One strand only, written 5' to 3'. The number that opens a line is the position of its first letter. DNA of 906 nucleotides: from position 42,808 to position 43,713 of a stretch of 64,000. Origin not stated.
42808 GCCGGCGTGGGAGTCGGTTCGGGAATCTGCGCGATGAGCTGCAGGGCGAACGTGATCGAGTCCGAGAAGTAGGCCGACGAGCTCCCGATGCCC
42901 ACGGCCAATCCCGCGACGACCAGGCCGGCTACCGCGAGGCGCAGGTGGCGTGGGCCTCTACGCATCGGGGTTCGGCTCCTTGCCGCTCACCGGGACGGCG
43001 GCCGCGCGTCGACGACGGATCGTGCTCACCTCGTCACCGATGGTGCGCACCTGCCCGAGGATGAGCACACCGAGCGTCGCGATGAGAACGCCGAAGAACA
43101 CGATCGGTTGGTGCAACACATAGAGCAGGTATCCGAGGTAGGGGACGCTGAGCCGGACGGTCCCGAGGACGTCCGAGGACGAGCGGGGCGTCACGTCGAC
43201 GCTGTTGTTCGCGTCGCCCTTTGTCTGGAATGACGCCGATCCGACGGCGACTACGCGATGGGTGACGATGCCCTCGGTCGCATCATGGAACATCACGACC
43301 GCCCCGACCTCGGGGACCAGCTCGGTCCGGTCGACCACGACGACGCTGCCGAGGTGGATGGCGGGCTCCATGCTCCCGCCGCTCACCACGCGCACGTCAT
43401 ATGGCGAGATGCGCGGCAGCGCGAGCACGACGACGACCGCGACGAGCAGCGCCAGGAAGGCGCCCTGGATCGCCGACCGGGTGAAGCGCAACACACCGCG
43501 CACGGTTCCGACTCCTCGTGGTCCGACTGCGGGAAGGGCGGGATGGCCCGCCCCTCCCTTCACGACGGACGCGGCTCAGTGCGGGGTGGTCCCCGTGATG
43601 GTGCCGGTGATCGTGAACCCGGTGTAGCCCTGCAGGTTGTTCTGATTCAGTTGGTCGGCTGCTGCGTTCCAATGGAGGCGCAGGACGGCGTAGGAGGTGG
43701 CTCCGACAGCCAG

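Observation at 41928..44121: SipW-TasA-type matrix protein operon with an RTX-like, Pro/Thr-repeat second substrate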

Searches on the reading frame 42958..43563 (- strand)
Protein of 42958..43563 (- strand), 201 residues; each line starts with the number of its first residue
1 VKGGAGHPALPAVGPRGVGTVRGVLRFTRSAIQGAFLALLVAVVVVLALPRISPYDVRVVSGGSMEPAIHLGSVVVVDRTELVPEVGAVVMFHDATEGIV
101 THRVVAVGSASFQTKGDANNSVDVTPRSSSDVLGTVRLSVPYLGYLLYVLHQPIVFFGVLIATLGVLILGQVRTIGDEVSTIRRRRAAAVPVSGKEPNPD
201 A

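Call 3: search_protein_families(library=ncbifam, proteins=[window:42958-43563:-], max_evalue=1)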
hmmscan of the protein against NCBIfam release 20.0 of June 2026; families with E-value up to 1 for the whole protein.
window:42958-43563:- (201 aa): 5 families
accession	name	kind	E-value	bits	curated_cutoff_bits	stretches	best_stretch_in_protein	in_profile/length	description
TIGR02228.1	sigpep_I_arch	equivalog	1.6e-22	80.1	51.85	1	39-171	15-154/158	signal peptidase I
NF046067.1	SigPepSipWBacil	equivalog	2.2e-21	76.3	190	1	48-184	31-174/189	signal peptidase I SipW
TIGR02227.1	sigpep_I_bact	equivalog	6.3e-07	29.4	47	1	39-117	4-87/162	signal peptidase I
TIGR02754.1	sod_Ni_protease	equivalog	0.00049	20.5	63.25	1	60-120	3-68/90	nickel-type superoxide dismutase maturation protease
NF007621.2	PRK10276.1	subfamily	0.028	14.4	110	1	57-139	32-113/115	translesion error-prone DNA polymerase V autoproteolytic subunit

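Call 4: search_protein_families(library=pfam, proteins=[window:42958-43563:-], max_evalue=1)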
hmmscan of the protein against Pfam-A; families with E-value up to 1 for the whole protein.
window:42958-43563:- (201 aa): 2 families
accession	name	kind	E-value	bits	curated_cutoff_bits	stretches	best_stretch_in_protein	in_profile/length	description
PF10502.14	Peptidase_S26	-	0.00013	22.4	22.9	1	37-109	5-82/168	Signal peptidase, peptidase S26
PF00717.28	Peptidase_S24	-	0.0022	18.1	23.3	1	60-94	40-73/116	Peptidase S24-like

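Call 20: find_homologous_proteins(query=window:42958-43503:-, max_evalue=0.00001)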
Query window:42958-43503:- (181 aa): 594 proteins with E <= 0.00001 among 2681 candidates; the best 120 are listed.
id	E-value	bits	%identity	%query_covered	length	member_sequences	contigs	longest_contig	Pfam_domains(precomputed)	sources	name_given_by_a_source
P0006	2.2e-106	371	100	100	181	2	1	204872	-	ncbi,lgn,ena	-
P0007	2.6e-72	260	72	100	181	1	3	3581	PF10502.15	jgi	jgi:signal peptidase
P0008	3.0e-67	244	68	96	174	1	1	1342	PF10502.15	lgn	-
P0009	6.9e-66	239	68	96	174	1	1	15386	PF10502.15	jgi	jgi:signal peptidase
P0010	1.6e-64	235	67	96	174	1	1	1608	PF10502.15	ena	-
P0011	2.3e-63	231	64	100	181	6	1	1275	-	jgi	jgi:signal peptidase I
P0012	6.3e-63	230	67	96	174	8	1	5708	PF10502.15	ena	-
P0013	3.3e-57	211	65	80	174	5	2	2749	PF10502.15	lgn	-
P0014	3.5e-57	211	60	96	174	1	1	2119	PF10502.15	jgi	jgi:signal peptidase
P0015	1.0e-56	209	61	84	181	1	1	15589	-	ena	-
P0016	4.4e-54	201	56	100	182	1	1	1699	-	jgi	jgi:signal peptidase I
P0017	1.4e-51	193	55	96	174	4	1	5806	PF10502.15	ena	-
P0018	2.2e-43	166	54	81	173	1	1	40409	PF10502.15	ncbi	-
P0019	5.2e-43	165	52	92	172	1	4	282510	-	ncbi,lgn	-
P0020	1.1e-42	164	54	87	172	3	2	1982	PF10502.15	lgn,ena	-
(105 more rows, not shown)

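Call 23: find_related_loci(query=A2, collection=genome_contigs, flank=6000)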
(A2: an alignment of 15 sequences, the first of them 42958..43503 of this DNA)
Query A2 (181 aa) in genome_contigs; peptide patterns used: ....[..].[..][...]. (x = any residue, [..] = any of these).
157 stretches matched a pattern; 130 encode a relative of the query (tblastn E <= 1e-3); the best 80 are kept; 80 distinct loci.
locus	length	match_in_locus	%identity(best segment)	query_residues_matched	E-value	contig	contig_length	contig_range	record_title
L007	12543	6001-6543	56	1-181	8e-52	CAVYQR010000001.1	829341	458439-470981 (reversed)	MAG: uncultured Chloroflexia bacterium isolate MFD04716.bin.1.406 genome assembly, contig: contig_10230, whole genome sh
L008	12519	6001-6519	54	4-175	1e-44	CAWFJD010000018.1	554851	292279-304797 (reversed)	MAG: uncultured Chloroflexia bacterium isolate MFD01872.bin.2.254 genome assembly, contig: contig_61247, whole genome sh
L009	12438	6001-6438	51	20-165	5e-44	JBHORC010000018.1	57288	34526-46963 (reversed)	MAG: Chloroflexota bacterium isolate A0_4 coassembly_Ak141_473700, whole genome shotgun sequence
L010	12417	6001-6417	53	30-168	2e-38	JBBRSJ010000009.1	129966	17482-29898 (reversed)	MAG: Candidatus Limnocylindrales bacterium isolate La2_metabat2.049 La2_metabat2.049_K_387553L129966_cov_73.6777, whole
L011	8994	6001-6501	53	5-169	1e-37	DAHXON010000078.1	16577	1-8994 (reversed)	MAG TPA_asm: Chloroflexi bacterium isolate clean318 NODE_78_length_16577_cov_4.448970, whole genome shotgun sequence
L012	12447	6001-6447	46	15-163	3e-37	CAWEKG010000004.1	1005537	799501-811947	MAG: uncultured Chloroflexia bacterium isolate MFD05942.bin.3.126 genome assembly, contig: contig_48034, whole genome sh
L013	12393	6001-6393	47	29-159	8e-36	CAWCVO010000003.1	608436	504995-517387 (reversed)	MAG: uncultured Chloroflexia bacterium isolate MFD05442.bin.1.98 genome assembly, contig: contig_41507, whole genome sho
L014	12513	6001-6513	39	9-166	2e-23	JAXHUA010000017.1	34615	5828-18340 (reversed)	MAG: Chloroflexota bacterium isolate MAG39_tar_biofilm MAG39_17, whole genome shotgun sequence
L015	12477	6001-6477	34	29-181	6e-19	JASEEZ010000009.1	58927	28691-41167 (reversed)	MAG: Actinomycetota bacterium isolate Yes46-11 NODE_9_length_58927_cov_14.189105, whole genome shotgun sequence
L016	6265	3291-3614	37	21-127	2e-18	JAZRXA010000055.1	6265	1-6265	MAG: Lachnospiraceae bacterium isolate T1900044951_TA20190004.MAGScoT_cleanbin_000029 SGB_3665_k141_2119095, whole genom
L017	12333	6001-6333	38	20-131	3e-18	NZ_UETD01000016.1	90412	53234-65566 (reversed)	Ruminococcus flavefaciens strain SAb67, whole genome shotgun sequence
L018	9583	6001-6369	43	30-148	3e-18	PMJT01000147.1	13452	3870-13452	MAG: Chloroflexi bacterium isolate fen_1046 73.20120600_E2D.42_contig_13904, whole genome shotgun sequence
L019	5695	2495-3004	35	3-155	3e-18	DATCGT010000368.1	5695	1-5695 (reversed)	MAG TPA_asm: Tepidiformaceae bacterium isolate SMAG_U7814 k141_436190, whole genome shotgun sequence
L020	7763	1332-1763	38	39-171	1e-17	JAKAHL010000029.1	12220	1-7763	MAG: Chloroflexi bacterium isolate WY3.bin108 NODE_9423_length_12220_cov_1.926652, whole genome shotgun sequence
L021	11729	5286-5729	40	14-149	1e-17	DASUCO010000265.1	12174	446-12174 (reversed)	MAG TPA_asm: Acidimicrobiales bacterium isolate SMAG_U1298 k141_73451, whole genome shotgun sequence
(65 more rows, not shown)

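Call 24: search_solved_structures(query=A2, max_evalue=0.01, show_alignments=2)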
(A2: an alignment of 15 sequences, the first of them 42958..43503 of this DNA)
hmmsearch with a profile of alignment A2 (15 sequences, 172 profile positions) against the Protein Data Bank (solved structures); distinct sequences matched with E-value up to 0.01: 3.
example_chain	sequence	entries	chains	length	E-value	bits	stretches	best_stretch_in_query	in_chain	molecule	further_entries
7p2p_A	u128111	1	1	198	1.2e-13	54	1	32-147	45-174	Signal peptidase complex catalytic subunit SEC11A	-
7p2q_A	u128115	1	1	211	2.4e-13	53.1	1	26-149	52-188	Signal peptidase complex catalytic subunit SEC11C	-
9rjb_A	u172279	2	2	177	5.4e-13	52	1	32-146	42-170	Signal peptidase complex catalytic subunit SEC11A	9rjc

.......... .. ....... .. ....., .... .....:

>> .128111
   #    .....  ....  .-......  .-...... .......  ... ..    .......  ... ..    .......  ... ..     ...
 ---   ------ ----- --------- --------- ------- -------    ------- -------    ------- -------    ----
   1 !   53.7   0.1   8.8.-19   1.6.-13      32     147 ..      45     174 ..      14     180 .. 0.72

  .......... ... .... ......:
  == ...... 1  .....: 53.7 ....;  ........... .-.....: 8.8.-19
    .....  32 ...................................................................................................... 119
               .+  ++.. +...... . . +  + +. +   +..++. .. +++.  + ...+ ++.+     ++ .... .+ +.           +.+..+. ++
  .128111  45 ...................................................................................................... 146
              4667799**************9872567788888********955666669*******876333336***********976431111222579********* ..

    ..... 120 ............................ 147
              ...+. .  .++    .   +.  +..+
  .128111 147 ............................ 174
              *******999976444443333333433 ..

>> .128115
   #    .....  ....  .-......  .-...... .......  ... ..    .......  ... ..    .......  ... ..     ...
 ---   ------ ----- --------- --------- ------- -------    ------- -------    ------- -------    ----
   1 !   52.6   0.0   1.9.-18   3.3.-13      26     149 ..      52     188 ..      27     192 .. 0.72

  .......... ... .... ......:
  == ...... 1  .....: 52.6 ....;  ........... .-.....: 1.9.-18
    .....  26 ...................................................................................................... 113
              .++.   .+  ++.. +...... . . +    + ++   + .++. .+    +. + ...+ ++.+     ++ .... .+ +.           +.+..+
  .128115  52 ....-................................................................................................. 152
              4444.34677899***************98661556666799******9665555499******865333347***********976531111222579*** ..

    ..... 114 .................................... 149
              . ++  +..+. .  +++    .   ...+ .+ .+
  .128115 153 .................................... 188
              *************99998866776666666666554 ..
